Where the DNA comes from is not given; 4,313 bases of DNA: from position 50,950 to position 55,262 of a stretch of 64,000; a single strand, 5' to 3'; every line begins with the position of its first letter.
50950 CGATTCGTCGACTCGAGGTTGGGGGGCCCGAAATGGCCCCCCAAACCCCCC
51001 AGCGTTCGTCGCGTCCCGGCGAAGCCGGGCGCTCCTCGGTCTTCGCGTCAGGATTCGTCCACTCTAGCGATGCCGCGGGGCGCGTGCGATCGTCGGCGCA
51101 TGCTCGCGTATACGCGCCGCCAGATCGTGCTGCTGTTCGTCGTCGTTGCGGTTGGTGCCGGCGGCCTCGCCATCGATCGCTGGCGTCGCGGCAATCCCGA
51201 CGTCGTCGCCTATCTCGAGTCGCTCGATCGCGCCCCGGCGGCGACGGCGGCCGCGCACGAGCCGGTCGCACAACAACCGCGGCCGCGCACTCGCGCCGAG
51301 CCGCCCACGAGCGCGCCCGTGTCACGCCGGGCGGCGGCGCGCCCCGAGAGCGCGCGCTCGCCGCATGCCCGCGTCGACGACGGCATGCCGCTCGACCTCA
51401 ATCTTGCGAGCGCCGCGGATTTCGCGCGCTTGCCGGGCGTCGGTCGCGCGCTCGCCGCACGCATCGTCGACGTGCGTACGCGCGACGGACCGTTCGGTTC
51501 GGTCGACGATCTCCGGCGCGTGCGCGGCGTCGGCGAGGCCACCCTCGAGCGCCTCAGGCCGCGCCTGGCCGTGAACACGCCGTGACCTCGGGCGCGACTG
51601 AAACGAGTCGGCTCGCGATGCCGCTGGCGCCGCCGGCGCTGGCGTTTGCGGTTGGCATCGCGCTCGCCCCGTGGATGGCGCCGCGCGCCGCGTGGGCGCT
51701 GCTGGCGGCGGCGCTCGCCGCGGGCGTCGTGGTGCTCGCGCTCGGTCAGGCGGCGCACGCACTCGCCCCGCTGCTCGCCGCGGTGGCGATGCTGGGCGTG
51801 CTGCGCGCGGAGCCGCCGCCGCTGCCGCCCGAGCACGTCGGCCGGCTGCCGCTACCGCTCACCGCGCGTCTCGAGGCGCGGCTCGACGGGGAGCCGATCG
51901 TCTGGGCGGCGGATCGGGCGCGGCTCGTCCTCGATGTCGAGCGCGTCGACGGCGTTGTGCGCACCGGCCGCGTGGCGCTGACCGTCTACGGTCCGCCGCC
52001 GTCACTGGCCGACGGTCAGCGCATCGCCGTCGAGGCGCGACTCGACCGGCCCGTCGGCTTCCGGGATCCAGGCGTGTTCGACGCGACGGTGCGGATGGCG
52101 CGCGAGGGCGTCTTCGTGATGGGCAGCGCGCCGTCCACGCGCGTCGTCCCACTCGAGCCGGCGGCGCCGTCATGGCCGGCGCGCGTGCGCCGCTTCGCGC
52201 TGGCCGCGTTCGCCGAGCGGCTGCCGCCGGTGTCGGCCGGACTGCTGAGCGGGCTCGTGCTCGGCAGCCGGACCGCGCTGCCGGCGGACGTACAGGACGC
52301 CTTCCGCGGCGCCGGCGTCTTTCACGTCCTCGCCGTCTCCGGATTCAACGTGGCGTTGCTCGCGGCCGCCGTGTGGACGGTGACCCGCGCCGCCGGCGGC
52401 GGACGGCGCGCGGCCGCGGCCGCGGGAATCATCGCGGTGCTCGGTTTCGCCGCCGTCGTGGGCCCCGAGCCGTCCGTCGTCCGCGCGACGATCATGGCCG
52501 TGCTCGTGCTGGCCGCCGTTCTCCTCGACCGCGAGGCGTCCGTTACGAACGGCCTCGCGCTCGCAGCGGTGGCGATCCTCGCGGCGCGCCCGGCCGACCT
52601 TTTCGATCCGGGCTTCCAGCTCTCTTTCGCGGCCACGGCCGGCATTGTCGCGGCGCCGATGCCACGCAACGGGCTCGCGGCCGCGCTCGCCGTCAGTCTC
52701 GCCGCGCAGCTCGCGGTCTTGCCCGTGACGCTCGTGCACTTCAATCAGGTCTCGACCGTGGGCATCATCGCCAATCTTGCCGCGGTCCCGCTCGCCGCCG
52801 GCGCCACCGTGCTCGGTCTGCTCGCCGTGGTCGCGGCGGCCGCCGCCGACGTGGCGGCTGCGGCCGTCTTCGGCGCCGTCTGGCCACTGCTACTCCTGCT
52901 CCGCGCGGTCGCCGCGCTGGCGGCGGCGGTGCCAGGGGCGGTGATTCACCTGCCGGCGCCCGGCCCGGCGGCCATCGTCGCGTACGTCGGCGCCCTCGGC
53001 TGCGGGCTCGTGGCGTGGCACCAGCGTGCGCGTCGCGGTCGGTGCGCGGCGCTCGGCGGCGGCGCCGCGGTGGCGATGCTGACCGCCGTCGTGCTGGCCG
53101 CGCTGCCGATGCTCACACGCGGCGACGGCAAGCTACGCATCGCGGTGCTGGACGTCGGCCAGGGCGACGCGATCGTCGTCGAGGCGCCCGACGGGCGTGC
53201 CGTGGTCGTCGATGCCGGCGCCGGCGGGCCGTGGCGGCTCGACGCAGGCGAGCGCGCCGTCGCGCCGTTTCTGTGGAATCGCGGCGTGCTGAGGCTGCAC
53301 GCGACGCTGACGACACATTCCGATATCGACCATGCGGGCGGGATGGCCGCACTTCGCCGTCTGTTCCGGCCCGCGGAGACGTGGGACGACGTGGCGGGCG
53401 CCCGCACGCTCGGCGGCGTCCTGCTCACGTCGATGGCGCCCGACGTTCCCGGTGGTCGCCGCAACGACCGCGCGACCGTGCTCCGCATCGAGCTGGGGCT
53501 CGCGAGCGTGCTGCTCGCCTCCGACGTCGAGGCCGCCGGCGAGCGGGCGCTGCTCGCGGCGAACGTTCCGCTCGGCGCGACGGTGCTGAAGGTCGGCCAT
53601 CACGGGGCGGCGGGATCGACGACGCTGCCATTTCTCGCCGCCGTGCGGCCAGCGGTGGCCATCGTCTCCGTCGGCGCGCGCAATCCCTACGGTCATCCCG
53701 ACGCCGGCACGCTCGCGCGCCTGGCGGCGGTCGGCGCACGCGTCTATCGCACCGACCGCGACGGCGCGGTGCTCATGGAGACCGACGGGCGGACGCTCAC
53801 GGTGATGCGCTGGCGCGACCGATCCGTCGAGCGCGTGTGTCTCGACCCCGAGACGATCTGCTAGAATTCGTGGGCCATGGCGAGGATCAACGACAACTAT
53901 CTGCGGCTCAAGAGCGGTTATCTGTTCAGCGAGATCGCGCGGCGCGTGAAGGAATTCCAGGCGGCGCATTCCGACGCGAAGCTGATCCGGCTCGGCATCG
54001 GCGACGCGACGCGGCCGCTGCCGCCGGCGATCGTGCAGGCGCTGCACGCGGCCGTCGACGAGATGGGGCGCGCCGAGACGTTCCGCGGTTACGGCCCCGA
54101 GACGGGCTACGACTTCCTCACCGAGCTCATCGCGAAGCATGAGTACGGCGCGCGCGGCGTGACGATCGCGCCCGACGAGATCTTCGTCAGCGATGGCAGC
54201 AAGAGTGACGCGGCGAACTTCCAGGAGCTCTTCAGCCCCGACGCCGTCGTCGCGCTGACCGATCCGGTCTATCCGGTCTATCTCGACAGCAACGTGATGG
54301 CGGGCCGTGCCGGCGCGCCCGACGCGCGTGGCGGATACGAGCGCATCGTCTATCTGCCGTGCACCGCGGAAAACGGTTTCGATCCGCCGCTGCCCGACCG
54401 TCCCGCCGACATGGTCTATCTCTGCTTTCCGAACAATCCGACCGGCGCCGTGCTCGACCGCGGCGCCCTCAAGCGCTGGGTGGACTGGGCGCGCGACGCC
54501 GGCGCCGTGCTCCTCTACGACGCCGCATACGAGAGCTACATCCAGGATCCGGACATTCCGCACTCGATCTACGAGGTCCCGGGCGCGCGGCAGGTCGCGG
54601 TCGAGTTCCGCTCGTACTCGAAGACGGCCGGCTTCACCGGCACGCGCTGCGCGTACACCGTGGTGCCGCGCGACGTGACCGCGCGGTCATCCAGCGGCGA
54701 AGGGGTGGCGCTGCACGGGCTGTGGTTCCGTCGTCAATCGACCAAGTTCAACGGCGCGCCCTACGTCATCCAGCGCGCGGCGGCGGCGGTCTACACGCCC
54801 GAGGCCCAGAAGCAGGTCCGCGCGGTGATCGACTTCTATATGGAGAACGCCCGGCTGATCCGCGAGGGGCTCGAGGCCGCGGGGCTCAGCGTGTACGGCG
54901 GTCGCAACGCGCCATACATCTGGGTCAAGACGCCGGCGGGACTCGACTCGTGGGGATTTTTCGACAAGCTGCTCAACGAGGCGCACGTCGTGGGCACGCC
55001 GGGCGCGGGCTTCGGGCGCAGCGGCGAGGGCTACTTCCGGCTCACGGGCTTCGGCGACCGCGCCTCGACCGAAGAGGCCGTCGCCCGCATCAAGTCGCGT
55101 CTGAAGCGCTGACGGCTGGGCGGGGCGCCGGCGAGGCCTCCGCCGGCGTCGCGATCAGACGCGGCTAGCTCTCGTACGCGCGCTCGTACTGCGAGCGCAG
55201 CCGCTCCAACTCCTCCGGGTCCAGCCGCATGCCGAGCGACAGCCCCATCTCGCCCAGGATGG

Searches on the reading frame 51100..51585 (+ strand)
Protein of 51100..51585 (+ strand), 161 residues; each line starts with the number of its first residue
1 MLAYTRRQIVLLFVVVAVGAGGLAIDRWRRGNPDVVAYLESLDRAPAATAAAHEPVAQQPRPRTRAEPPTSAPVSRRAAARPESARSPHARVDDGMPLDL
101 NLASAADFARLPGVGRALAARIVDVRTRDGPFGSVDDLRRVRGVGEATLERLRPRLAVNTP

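Call 75: search_protein_families(library=pfam, proteins=[window:51100-51585:+], max_evalue=0.00001)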
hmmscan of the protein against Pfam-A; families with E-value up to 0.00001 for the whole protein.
window:51100-51585:+ (161 aa): 3 families
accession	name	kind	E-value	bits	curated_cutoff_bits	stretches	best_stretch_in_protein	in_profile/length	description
PF12836.13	HHH_3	-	4.8e-17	62.3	27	1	98-156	6-64/65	Helix-hairpin-helix motif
PF00633.29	HHH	-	2.6e-07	30.6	24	0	100-124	5-29/30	Helix-hairpin-helix motif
PF14520.12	HHH_5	-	6.5e-06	27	27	0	103-124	32-53/57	Helix-hairpin-helix domain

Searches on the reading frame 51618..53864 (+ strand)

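Call 75: search_protein_families(library=pfam, proteins=[window:51618-53864:+], max_evalue=0.00001)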
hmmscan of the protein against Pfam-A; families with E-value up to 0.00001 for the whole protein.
window:51618-53864:+ (748 aa): 3 families
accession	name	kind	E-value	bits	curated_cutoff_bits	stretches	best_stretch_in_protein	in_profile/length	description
PF03772.21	Competence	-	5e-58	197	23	1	213-469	1-269/270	Competence protein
PF13567.11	DUF4131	-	3e-16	60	31.6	1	25-175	6-163/165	Domain of unknown function (DUF4131)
PF00753.33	Lactamase_B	-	1.1e-12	48.8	22.7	1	512-588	2-72/196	Metallo-beta-lactamase superfamily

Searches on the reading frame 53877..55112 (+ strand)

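Call 76: search_protein_families(library=pfam, proteins=[window:53877-55112:+], max_evalue=0.00001)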
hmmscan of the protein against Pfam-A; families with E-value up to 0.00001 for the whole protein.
window:53877-55112:+ (411 aa): 1 family
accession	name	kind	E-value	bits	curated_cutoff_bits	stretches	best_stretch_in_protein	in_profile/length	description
PF00155.27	Aminotran_1_2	-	5.6e-31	108.5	19.7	1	35-405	2-361/361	Aminotransferase class I and II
